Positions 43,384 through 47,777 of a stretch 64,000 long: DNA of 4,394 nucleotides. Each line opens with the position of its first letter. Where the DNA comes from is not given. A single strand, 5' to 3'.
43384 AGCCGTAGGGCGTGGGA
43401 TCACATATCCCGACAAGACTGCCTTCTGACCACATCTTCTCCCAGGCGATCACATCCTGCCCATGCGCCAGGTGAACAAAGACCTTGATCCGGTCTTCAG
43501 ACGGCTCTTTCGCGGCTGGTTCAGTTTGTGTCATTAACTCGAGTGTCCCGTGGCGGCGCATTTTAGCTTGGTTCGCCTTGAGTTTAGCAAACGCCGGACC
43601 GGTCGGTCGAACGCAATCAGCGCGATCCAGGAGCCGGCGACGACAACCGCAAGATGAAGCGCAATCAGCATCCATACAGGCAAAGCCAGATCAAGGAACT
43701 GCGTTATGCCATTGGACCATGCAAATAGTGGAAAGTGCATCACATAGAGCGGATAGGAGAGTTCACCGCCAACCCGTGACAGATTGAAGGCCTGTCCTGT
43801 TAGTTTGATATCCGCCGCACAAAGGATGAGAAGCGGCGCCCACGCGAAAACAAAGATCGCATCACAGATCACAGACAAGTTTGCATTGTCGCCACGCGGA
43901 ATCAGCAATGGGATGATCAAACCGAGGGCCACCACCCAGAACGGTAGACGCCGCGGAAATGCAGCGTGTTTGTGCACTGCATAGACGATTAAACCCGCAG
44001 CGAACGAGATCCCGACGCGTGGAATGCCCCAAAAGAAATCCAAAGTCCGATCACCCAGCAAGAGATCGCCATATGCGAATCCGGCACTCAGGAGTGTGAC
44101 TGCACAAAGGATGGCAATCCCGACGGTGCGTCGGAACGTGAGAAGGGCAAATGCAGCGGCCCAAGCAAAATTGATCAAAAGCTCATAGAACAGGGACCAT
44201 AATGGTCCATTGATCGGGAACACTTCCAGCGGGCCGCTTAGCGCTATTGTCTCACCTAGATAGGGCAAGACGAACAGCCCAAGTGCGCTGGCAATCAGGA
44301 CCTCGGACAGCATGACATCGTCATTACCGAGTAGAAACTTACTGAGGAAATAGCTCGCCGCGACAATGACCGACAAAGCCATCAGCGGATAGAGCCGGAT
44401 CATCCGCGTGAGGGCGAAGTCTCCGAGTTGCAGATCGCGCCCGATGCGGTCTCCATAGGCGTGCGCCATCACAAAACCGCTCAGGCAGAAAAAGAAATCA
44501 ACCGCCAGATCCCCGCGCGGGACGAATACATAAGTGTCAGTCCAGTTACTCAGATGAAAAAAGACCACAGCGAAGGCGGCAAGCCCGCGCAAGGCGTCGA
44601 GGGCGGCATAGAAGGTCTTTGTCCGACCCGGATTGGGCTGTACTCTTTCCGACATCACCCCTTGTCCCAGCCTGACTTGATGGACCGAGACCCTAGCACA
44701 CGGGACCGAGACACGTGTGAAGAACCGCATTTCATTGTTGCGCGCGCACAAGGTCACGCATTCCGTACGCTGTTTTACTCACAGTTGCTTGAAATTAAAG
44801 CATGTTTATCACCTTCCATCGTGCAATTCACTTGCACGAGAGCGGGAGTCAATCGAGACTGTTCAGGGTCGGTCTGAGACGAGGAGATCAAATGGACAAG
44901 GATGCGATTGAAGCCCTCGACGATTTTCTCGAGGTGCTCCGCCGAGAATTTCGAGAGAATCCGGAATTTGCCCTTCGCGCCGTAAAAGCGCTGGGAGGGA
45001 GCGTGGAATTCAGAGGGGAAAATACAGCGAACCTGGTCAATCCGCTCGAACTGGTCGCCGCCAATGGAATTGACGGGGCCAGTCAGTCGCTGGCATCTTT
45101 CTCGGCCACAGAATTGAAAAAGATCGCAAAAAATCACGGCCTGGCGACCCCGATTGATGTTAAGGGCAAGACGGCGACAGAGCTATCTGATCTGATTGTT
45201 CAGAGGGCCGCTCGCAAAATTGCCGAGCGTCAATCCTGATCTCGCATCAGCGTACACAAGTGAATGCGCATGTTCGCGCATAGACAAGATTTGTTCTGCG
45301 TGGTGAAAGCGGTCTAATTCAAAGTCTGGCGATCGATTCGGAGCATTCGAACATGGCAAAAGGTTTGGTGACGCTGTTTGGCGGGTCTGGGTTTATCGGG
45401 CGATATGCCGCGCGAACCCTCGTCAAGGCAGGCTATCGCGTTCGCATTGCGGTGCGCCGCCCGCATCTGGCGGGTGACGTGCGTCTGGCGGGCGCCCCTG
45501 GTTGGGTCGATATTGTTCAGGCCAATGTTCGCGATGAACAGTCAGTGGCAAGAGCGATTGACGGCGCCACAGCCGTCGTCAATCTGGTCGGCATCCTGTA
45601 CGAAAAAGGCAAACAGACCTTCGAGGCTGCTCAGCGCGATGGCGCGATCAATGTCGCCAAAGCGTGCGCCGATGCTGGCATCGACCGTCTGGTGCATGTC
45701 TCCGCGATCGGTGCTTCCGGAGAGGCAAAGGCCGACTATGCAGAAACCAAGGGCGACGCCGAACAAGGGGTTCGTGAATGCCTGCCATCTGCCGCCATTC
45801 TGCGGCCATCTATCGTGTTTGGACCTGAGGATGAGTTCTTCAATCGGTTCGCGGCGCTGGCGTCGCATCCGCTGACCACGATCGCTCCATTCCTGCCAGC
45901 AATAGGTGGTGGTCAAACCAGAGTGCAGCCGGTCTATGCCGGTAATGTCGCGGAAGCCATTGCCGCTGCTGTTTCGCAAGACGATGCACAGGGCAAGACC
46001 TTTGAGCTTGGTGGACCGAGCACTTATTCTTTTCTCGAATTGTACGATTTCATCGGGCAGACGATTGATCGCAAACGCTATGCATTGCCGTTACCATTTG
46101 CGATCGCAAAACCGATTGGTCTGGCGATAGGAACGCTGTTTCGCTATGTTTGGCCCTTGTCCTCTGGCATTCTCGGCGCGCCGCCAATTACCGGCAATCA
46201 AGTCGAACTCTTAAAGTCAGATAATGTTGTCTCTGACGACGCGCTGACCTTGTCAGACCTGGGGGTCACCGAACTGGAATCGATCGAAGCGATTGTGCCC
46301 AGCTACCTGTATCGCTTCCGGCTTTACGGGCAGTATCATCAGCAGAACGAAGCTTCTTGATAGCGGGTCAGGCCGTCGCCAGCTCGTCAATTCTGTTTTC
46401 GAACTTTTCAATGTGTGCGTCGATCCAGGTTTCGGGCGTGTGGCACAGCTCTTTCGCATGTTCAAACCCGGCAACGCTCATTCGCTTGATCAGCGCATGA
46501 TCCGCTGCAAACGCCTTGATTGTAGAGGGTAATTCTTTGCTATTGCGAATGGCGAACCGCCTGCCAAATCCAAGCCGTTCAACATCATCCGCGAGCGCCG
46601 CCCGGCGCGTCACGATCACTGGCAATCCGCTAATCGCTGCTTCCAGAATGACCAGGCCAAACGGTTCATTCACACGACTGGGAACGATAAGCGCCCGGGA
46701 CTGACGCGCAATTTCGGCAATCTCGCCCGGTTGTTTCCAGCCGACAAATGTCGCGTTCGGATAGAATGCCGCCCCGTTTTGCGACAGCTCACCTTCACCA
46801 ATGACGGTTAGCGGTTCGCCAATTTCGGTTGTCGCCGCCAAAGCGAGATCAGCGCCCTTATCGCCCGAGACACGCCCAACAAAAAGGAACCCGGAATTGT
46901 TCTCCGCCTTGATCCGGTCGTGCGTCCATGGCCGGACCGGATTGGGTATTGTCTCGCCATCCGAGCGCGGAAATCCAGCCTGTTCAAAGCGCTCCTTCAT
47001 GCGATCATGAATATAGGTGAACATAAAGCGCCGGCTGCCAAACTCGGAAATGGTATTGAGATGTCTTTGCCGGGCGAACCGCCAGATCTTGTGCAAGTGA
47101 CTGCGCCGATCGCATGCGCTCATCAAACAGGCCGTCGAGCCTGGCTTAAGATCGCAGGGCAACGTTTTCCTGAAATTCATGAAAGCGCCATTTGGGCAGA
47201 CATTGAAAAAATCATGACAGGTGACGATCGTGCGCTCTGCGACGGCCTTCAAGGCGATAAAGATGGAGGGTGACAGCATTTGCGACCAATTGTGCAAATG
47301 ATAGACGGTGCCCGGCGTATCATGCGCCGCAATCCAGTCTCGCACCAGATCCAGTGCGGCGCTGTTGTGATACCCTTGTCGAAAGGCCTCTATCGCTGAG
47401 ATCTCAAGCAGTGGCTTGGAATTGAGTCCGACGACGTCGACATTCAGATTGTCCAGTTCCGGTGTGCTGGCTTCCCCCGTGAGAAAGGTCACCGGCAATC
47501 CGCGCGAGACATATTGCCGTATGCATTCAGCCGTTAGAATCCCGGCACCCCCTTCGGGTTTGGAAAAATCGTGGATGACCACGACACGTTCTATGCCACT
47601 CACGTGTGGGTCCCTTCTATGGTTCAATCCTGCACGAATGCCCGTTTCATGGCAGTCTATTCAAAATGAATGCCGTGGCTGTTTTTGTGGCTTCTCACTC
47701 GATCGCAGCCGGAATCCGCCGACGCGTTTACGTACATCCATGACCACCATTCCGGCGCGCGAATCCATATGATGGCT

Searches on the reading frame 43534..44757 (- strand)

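Call 38: search_protein_families(library=pfam, proteins=[window:43534-44757:-], max_evalue=0.0001)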
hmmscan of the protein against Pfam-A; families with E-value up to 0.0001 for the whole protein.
window:43534-44757:- (407 aa): 1 family
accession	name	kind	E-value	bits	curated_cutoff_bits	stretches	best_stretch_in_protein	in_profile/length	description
PF01757.29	Acyl_transf_3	-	4.1e-27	95.5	31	1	51-379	2-324/326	Acyltransferase domain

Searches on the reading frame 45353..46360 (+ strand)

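Call 38: search_protein_families(library=pfam, proteins=[window:45353-46360:+], max_evalue=0.0001)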
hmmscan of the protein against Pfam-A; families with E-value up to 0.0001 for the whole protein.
window:45353-46360:+ (335 aa): 6 families
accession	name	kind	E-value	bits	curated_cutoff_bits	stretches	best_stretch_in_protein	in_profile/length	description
PF01073.25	3Beta_HSD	-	3.6e-19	69.3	22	1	9-139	3-137/280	3-beta hydroxysteroid dehydrogenase/isomerase family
PF13460.12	NAD_binding_10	-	2.6e-17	63.7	27.2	1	10-136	1-127/184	NAD(P)H-binding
PF01370.27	Epimerase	-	3.8e-17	63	20.9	1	7-220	2-240/240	NAD dependent epimerase/dehydratase family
PF05368.20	NmrA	-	1.6e-11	44.8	27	1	3-157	2-150/298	NmrA-like family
PF04321.23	RmlD_sub_bind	-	5.1e-07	29.5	27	0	129-212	125-202/287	RmlD substrate binding domain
PF16363.11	GDP_Man_Dehyd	-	5.1e-06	26.6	27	1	9-78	3-82/332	GDP-mannose 4,6 dehydratase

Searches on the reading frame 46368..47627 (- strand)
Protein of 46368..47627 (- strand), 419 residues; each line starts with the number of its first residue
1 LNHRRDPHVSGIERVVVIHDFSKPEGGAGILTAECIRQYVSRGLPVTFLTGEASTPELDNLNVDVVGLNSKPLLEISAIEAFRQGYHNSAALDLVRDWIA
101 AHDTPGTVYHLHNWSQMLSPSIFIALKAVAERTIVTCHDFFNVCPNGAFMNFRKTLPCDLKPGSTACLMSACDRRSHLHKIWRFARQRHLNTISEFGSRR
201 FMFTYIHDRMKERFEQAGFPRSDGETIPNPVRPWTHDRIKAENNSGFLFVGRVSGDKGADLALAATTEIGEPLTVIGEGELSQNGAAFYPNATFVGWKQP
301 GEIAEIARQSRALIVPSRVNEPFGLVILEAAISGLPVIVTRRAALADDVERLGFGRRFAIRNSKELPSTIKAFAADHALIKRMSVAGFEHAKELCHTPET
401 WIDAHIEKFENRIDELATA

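Call 3: search_protein_families(library=pfam, proteins=[window:46368-47627:-], max_evalue=0.01)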
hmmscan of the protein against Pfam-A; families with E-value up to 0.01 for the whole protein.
window:46368-47627:- (419 aa): 5 families
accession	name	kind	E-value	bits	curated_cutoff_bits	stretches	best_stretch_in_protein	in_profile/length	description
PF13692.12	Glyco_trans_1_4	-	3.7e-14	53.6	27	1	247-350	4-116/142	Glycosyl transferases group 1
PF00534.26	Glycos_transf_1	-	4.4e-14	52.8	26.4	1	242-384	13-166/172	Glycosyl transferases group 1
PF20706.3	GT4-conflict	-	1.7e-07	31.1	26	1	300-351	272-322/385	Family 4 Glycosyltransferase in conflict systems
PF13579.12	Glyco_trans_4_4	-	1.1e-06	29.5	29.7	1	26-229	1-157/158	Glycosyl transferase 4-like domain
PF13439.12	Glyco_transf_4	-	1.8e-06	28.5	28.5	1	26-231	2-166/170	Glycosyltransferase Family 4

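Call 4: search_protein_families(library=ncbifam, proteins=[window:46368-47627:-], max_evalue=0.01)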
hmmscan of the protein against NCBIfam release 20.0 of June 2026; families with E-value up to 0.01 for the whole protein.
window:46368-47627:- (419 aa): 18 families
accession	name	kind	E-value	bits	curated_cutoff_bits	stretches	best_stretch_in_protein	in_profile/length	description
NF053787.1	GlcN_PG_synth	equivalog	7.5e-11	41.5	480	1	245-382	198-333/361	N-acetylglucosaminyl phosphatidylglycerol synthase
NF041010.1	glycosy_Agl16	equivalog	1.4e-08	34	575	1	309-393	253-334/352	glycosylation protein Agl16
TIGR03449.1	mycothiol_MshA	equivalog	5e-08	32.3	462.5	1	294-395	288-388/406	D-inositol-3-phosphate glycosyltransferase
TIGR02472.1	sucr_P_syn_N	equivalog_domain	3.5e-07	29.4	576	1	302-409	332-434/439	sucrose-phosphate synthase, putative, glycosyltransferase domain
TIGR02149.1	glgA_Coryne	subfamily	8.6e-07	28.4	302.4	1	248-393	208-372/391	glycogen synthase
NF012028.0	PRK15484.1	subfamily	6.7e-06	25.4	618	1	292-413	259-375/380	lipopolysaccharide N-acetylglucosaminyltransferase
TIGR03088.1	stp2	hypoth_equivalog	8.8e-06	25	409.05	1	294-389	259-351/374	TIGR03088 family PEP-CTERM/XrtA system glycosyltransferase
NF046085.1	XrtY_assoc_Gly1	equivalog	9e-06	24.8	400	1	240-379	205-352/387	XrtY-associated glycosyltransferase XYAG1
TIGR04047.1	MSMEG_0565_glyc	hypoth_equivalog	3.1e-05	23.2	259.85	1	300-358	267-324/373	MSMEG_0565 family glycosyltransferase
TIGR02095.1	glgA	subfamily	3.4e-05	22.7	328.45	1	247-352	297-410/477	glycogen/starch synthase, ADP-glucose type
TIGR03999.1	thiol_BshA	equivalog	5.7e-05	22.2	273.7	1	301-403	264-364/375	N-acetyl-alpha-D-glucosaminyl L-malate synthase BshA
TIGR04157.1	glyco_rSAM_CFB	subfamily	0.00016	20.8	400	1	243-365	226-355/406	TIGR04157 family glycosyltransferase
NF041876.1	EPS_EpsE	equivalog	0.00026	20.4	400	1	307-392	293-377/389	exopolysaccharide biosynthesis GT4 family glycosyltransferase EpsE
NF007396.0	PRK09922.1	equivalog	0.00037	19.5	385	1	209-341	145-290/361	lipopolysaccharide 1,6-galactosyltransferase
NF001901.0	PRK00654.1-5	equivalog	0.00041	18.9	649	0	247-371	319-451/502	glycogen synthase GlgA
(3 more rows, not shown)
